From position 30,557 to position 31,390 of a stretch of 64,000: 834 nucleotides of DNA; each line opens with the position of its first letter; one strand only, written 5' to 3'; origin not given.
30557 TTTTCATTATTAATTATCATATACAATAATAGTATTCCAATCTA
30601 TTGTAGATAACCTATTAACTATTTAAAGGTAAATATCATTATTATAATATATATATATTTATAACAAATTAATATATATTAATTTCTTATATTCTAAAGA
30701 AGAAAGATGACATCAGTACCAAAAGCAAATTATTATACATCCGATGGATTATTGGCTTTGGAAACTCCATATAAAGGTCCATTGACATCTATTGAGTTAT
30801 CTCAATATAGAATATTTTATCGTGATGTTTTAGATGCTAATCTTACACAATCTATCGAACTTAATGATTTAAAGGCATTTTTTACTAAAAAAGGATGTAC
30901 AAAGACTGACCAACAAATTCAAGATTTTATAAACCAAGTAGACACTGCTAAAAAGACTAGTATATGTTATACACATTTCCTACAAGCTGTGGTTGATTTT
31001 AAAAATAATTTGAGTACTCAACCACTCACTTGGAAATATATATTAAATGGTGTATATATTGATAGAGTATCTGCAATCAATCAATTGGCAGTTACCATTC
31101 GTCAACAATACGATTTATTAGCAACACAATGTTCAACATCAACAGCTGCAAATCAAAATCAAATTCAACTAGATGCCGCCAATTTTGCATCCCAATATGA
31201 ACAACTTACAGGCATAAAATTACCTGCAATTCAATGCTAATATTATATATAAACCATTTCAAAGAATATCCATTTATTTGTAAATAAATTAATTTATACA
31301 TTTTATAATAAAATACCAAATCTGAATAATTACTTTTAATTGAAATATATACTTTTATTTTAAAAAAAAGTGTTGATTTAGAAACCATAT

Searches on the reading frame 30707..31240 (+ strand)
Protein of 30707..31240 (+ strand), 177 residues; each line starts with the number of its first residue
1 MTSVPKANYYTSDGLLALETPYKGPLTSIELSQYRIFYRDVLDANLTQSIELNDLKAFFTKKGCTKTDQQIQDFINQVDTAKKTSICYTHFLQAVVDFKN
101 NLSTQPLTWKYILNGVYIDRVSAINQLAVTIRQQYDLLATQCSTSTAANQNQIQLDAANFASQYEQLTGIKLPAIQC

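Call 3: search_protein_families(library=pfam, proteins=[window:30707-31240:+], max_evalue=0.1)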
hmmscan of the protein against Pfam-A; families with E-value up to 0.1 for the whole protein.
window:30707-31240:+ (177 aa): 3 families
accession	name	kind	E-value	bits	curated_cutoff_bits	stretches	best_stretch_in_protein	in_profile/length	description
PF13499.12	EF-hand_7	-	1.1e-05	26.1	30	1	41-95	10-66/67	EF-hand domain pair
PF21008.3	AIF-1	-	0.00022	22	50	1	42-100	50-108/140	Allograft inflammatory factor 1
PF17959.7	EF-hand_14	-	0.017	15.9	23.7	1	40-89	7-56/90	EF-hand domain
